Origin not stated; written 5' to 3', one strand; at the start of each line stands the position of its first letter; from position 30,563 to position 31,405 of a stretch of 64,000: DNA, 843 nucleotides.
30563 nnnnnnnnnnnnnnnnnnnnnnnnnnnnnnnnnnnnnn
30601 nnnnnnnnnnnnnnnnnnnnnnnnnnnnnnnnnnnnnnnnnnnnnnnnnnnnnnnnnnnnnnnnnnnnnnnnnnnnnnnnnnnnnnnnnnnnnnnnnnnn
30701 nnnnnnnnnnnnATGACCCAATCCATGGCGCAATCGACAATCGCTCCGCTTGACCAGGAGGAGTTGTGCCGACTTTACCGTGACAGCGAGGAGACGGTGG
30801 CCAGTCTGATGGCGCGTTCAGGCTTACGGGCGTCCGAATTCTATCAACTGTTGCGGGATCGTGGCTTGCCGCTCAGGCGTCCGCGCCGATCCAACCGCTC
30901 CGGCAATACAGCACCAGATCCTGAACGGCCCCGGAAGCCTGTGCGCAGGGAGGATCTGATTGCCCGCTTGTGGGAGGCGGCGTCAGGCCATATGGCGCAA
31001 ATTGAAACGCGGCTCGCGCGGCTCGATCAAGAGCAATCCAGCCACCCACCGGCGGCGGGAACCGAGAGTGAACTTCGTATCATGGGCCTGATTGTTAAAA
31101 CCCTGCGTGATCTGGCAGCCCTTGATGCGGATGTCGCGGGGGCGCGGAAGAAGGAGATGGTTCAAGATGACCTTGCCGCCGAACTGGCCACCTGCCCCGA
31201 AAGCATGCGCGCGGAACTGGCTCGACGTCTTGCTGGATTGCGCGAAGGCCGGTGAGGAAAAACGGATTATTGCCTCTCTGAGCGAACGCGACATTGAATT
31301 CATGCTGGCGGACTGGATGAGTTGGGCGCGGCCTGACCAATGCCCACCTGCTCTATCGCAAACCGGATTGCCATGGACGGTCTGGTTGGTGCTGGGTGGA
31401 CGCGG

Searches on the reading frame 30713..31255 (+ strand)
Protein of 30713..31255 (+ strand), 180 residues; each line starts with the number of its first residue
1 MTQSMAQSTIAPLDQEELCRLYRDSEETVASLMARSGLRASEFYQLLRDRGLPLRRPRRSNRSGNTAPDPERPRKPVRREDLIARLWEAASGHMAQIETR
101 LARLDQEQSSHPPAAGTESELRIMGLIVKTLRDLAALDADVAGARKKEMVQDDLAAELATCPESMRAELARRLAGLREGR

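Call 7: search_protein_families(library=pfam, proteins=[window:30713-31255:+], max_evalue=0.01)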
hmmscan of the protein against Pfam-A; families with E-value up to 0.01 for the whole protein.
window:30713-31255:+ (180 aa): 0 families

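Call 8: search_protein_families(library=ncbifam, proteins=[window:30713-31255:+], max_evalue=0.01)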
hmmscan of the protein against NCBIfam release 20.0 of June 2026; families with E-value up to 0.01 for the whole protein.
window:30713-31255:+ (180 aa): 1 family
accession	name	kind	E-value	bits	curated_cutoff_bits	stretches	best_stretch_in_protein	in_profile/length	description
NF010025.2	PRK13500.1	equivalog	0.0042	16.7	525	1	86-162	115-189/282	HTH-type transcriptional activator RhaR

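Call 9: find_homologous_proteins(query=window:30713-31255:+)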
Query window:30713-31255:+ (180 aa): 19 proteins with E <= 0.001 among 4558 candidates.
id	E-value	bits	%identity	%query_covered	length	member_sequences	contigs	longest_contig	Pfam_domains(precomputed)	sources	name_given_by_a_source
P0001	7.2e-107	372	100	100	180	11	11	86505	-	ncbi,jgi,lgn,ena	jgi:hypothetical protein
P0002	5.6e-86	304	84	100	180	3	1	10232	-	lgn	-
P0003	1.3e-84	300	84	100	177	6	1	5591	-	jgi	jgi:hypothetical protein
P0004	3.8e-84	298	83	100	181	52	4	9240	-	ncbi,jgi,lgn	jgi:hypothetical protein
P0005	1.3e-76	274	77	100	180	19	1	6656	-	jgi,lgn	-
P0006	7.9e-64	232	66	93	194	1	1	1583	-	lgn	-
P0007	1.5e-61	225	68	94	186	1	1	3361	-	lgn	-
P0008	6.6e-37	145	53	93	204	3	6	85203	-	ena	-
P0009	2.3e-36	143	53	94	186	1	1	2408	-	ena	-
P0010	8.8e-35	138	50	96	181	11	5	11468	-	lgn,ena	-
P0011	1.0e-34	138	50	93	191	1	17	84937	-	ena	-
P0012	5.1e-34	135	49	100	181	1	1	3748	-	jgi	jgi:hypothetical protein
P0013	2.1e-33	133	49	100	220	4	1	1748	-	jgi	jgi:hypothetical protein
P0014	3.9e-33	132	49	100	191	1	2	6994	-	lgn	-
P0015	1.4e-32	131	48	100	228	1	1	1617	-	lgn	-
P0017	1.0e-31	128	51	94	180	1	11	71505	-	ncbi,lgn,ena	-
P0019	5.9e-30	122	51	91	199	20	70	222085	-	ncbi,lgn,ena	-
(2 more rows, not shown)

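Call 12: find_encoding_contigs(protein=P0001, flank=3000, max_places=4)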
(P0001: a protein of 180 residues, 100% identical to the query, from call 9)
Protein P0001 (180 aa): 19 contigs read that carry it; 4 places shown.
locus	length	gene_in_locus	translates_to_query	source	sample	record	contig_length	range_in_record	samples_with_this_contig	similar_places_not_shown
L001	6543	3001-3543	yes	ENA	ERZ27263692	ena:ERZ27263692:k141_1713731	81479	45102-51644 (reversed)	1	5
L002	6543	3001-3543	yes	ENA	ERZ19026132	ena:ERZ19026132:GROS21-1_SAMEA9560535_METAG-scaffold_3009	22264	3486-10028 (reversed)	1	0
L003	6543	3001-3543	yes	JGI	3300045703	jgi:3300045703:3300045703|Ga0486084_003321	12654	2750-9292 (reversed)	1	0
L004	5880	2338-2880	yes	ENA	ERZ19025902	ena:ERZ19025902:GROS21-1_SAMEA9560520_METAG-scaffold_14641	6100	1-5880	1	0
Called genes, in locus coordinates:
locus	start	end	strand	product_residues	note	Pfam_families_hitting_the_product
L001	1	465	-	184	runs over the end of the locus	-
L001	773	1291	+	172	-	PF01471:PG_binding_1 (weak)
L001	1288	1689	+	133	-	PF07372:DUF1491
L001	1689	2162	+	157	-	PF03692:CxxCxxCC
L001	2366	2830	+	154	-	-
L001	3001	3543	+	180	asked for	-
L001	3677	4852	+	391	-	PF03237:Terminase_6N, PF17289:Terminase_6C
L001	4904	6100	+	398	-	PF04860:Phage_portal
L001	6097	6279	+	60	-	-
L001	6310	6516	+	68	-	-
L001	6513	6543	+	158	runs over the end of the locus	PF04586:Peptidase_S78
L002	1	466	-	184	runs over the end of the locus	-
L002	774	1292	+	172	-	PF01471:PG_binding_1 (weak)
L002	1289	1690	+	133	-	PF07372:DUF1491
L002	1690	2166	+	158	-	PF03692:CxxCxxCC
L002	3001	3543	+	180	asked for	-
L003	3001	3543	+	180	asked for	-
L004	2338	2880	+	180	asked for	-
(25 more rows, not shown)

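Call 13: find_encoding_contigs(protein=P0004, flank=3000, max_places=4)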
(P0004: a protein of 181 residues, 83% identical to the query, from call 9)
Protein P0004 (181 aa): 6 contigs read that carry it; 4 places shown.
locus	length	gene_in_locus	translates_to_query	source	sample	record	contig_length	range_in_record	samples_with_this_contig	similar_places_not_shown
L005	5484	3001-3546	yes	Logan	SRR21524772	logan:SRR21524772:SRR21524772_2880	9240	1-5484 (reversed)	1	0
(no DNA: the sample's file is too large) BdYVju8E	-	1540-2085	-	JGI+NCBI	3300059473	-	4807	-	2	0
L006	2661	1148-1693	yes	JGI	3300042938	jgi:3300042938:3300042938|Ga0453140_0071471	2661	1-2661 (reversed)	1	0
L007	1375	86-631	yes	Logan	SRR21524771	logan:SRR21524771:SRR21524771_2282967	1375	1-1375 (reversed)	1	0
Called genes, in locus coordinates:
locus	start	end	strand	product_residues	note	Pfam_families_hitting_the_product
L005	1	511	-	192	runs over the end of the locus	-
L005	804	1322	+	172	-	-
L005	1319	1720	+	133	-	PF07372:DUF1491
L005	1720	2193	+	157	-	PF03692:CxxCxxCC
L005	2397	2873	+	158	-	-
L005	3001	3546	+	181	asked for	-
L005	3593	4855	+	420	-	PF03237:Terminase_6N, PF17289:Terminase_6C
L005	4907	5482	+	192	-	?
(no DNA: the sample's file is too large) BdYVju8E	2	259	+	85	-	?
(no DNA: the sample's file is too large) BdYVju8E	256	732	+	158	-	PF03692:CxxCxxCC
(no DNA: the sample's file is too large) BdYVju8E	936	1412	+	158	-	-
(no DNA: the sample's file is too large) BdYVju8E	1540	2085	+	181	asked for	-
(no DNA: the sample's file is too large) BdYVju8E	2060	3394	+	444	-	PF03237:Terminase_6N, PF17289:Terminase_6C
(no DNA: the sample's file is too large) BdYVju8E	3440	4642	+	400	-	PF04860:Phage_portal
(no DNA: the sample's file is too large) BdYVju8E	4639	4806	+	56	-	?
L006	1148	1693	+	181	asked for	-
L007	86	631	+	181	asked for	-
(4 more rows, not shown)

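Call 15: find_encoding_contigs(protein=P0019, flank=3000, max_places=5)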
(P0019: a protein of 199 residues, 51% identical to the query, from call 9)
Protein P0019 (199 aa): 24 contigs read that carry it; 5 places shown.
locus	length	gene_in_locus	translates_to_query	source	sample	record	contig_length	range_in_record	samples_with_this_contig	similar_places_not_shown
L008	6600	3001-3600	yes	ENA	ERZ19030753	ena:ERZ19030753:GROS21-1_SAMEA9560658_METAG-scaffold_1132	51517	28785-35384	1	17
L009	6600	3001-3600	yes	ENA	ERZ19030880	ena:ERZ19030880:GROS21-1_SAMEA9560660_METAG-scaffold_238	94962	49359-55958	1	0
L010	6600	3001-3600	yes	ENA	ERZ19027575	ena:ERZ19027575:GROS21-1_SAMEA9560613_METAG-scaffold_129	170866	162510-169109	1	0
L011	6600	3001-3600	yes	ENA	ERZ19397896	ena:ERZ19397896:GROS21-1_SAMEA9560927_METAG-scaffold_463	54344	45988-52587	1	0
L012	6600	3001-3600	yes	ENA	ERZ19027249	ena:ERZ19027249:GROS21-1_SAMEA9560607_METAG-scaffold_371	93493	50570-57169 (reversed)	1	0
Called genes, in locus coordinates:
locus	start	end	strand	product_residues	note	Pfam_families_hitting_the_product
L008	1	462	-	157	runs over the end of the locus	-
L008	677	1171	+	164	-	PF01471:PG_binding_1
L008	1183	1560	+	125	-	PF07372:DUF1491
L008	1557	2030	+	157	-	PF03692:CxxCxxCC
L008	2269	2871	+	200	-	-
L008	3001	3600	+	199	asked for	-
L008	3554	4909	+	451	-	PF03237:Terminase_6N, PF17289:Terminase_6C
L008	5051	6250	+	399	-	PF04860:Phage_portal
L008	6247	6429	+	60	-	-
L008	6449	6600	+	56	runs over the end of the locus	-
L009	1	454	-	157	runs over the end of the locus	-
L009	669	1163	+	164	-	PF01471:PG_binding_1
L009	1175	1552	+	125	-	PF07372:DUF1491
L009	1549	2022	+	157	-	PF03692:CxxCxxCC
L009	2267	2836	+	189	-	-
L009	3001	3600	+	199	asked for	-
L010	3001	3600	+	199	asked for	-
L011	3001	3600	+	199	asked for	-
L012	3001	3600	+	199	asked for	-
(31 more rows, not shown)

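Call 16: find_encoding_contigs(protein=P0005, flank=3000, max_places=3)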
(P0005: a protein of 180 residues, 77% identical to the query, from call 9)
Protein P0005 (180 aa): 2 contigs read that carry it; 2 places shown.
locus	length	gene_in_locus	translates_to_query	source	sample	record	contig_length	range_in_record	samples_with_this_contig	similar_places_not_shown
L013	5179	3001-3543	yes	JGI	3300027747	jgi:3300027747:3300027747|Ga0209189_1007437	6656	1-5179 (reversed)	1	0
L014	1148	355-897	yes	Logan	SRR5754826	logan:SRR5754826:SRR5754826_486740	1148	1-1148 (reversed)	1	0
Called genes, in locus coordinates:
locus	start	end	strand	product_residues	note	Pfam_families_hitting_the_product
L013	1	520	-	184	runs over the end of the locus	-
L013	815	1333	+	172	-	PF01471:PG_binding_1 (faint)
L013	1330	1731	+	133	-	PF07372:DUF1491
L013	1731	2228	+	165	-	PF03692:CxxCxxCC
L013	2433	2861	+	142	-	-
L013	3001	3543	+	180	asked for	-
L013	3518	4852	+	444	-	PF03237:Terminase_6N, PF17289:Terminase_6C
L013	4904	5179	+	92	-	?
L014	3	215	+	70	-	?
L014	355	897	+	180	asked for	-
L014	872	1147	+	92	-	?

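Call 19: find_related_loci(query=A2, collection=genome_contigs, flank=4000)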
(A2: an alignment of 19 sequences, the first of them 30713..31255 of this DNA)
Query A2 (180 aa) in genome_contigs; peptide patterns used: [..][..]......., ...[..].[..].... (x = any residue, [..] = any of these).
599 stretches matched a pattern (row limit reached: there are more); 1 encode a relative of the query (tblastn E <= 1e-3); 1 distinct loci.
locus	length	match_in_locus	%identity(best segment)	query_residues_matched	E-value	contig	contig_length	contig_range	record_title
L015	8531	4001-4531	83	1-180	4e-92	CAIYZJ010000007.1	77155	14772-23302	MAG: uncultured Rhizobiales bacterium isolate ErkenSummer_bin-1383 genome assembly, contig: bin-1383:007/304, whole geno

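Call 20: find_encoding_contigs(protein=P0002, flank=3000, max_places=2)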
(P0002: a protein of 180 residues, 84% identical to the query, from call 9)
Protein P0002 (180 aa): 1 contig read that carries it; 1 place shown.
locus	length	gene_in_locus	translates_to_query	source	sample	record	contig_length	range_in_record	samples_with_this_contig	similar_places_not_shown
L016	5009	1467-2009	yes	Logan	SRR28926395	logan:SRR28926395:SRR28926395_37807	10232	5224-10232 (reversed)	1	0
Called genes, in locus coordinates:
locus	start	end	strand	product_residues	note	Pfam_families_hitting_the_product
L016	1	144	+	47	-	?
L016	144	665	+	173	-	PF03692:CxxCxxCC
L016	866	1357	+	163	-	-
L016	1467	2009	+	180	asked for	-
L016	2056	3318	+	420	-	PF03237:Terminase_6N, PF17289:Terminase_6C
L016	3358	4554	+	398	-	PF04860:Phage_portal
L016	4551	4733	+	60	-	-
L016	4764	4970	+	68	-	-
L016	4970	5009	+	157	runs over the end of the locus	PF04586:Peptidase_S78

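Call 21: find_encoding_contigs(protein=P0003, flank=3000, max_places=2)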
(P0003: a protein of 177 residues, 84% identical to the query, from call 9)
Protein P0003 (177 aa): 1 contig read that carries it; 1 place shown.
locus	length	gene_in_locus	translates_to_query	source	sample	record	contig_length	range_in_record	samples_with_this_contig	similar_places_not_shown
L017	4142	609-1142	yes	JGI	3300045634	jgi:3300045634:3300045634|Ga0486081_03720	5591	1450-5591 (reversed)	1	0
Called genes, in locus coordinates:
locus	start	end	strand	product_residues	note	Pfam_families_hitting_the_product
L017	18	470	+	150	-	-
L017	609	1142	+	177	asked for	-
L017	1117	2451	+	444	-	PF03237:Terminase_6N, PF17289:Terminase_6C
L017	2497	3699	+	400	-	PF04860:Phage_portal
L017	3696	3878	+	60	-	-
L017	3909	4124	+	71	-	-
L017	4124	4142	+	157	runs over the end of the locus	PF04586:Peptidase_S78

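Call 22: find_encoding_contigs(protein=P0007, flank=3000, max_places=2)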
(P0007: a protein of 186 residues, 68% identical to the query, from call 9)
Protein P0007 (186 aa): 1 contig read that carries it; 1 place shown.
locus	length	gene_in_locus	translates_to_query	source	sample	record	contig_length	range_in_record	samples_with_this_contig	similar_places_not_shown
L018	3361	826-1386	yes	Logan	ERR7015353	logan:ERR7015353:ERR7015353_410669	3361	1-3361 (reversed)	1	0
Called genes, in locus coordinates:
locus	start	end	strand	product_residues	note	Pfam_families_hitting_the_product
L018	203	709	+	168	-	-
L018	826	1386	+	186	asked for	-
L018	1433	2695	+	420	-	PF03237:Terminase_6N, PF17289:Terminase_6C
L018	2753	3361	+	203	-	?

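Call 23: find_encoding_contigs(protein=P0008, flank=3000, max_places=2)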
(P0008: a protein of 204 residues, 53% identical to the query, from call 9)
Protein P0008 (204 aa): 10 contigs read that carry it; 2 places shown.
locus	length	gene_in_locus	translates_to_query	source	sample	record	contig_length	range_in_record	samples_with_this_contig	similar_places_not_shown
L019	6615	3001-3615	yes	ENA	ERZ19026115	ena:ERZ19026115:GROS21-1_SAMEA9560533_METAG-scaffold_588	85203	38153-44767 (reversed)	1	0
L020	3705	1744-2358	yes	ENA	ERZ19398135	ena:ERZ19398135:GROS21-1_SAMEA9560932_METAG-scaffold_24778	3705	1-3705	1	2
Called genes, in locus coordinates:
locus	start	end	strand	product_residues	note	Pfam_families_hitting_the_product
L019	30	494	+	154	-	PF01471:PG_binding_1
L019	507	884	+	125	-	PF07372:DUF1491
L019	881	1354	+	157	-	PF03692:CxxCxxCC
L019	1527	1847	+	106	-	-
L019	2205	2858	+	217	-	-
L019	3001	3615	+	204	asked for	-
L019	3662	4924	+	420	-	PF03237:Terminase_6N, PF17289:Terminase_6C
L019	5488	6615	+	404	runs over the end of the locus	PF04860:Phage_portal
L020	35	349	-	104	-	-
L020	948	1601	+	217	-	-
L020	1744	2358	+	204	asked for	-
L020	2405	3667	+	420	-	PF03237:Terminase_6N, PF17289:Terminase_6C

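Call 24: find_encoding_contigs(protein=P0017, flank=3000, max_places=2)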
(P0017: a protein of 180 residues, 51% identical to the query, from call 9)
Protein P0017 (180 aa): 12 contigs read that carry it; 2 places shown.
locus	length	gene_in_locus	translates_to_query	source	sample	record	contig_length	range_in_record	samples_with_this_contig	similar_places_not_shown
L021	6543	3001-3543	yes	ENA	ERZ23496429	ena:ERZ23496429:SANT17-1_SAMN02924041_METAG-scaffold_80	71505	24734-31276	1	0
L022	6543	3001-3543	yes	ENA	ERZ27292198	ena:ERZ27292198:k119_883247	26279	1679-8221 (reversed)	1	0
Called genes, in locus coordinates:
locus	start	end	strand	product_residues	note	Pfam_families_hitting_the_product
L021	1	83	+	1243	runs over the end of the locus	PF02574:S-methyl_trans, PF00809:Pterin_bind, PF02607:B12-binding_2, PF02310:B12-binding, PF02965:Met_synt_B12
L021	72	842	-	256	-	PF01510:Amidase_2, PF01471:PG_binding_1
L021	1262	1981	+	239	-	PF01464:SLT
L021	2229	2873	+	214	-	-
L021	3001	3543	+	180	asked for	-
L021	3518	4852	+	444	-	PF03237:Terminase_6N, PF17289:Terminase_6C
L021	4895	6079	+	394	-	PF04860:Phage_portal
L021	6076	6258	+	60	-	-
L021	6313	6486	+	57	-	-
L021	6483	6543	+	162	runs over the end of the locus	PF04586:Peptidase_S78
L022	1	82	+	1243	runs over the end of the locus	PF02574:S-methyl_trans, PF00809:Pterin_bind, PF02607:B12-binding_2, PF02310:B12-binding, PF02965:Met_synt_B12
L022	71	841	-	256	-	PF01510:Amidase_2, PF01471:PG_binding_1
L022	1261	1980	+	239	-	PF01464:SLT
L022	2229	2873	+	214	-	-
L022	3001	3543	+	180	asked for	-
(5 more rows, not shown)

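Call 25: find_encoding_contigs(protein=P0010, flank=3000, max_places=2)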
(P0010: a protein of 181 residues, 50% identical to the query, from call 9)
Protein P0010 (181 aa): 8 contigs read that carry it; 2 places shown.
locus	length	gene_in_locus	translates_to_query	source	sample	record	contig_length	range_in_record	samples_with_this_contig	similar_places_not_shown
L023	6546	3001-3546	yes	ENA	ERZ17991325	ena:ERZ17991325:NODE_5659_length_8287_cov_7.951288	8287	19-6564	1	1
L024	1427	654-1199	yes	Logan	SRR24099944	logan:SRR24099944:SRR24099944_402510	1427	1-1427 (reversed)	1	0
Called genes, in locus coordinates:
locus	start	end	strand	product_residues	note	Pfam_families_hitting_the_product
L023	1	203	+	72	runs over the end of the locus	?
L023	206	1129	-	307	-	PF20057:DUF6456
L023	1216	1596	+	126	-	PF20083:DUF6477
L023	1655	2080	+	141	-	PF01641:SelR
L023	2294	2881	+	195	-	-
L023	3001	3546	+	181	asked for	-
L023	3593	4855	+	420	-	PF03237:Terminase_6N, PF17289:Terminase_6C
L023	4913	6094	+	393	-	PF04860:Phage_portal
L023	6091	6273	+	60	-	-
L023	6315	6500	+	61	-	-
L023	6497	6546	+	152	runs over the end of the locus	PF04586:Peptidase_S78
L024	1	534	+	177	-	?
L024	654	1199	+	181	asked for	-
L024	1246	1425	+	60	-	?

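Call 44: search_protein_families(library=phrogs, proteins=[window:30713-31255:+, L008:2269-2871:+, L021:2229-2873:+, L023:2294-2881:+, L019:2205-2858:+], max_evalue=0.1)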
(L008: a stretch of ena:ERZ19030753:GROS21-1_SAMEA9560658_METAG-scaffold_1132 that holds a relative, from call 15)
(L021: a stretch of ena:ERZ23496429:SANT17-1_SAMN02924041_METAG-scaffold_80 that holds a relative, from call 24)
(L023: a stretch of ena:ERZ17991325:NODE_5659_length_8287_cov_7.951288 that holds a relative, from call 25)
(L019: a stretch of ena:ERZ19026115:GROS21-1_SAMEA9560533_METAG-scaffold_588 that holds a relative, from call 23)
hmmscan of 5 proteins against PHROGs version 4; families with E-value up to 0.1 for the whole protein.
window:30713-31255:+ (180 aa): 2 families
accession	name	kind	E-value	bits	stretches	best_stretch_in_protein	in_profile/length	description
phrog_12412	-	unknown function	0.0044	18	1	77-111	52-86/118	-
phrog_1303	-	DNA, RNA and nucleotide metabolism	0.037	14.7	1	12-65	26-78/184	DNA binding protein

L008:2269-2871:+ (200 aa): 0 families

L021:2229-2873:+ (214 aa): 0 families

L023:2294-2881:+ (195 aa): 0 families

L019:2205-2858:+ (217 aa): 0 families

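Call 49: search_solved_structures(query=A2, max_evalue=10)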
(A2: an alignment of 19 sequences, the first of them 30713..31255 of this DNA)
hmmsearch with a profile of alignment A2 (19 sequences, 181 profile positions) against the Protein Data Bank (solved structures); distinct sequences matched with E-value up to 10: 1.
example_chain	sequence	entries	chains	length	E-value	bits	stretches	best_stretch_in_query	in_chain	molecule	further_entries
9qt5_L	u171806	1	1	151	1.5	11.8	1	8-49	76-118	Large ribosomal subunit protein uL15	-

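Call 123: search_protein_families(library=pfam, proteins=[window:30713-31252:+], max_evalue=10)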
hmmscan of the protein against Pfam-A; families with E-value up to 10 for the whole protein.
window:30713-31252:+ (180 aa): 1 family
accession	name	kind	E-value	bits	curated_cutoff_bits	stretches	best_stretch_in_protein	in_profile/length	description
PF09720.15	Unstab_antitox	-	0.44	11.1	23.3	1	152-180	16-45/54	Putative addiction module component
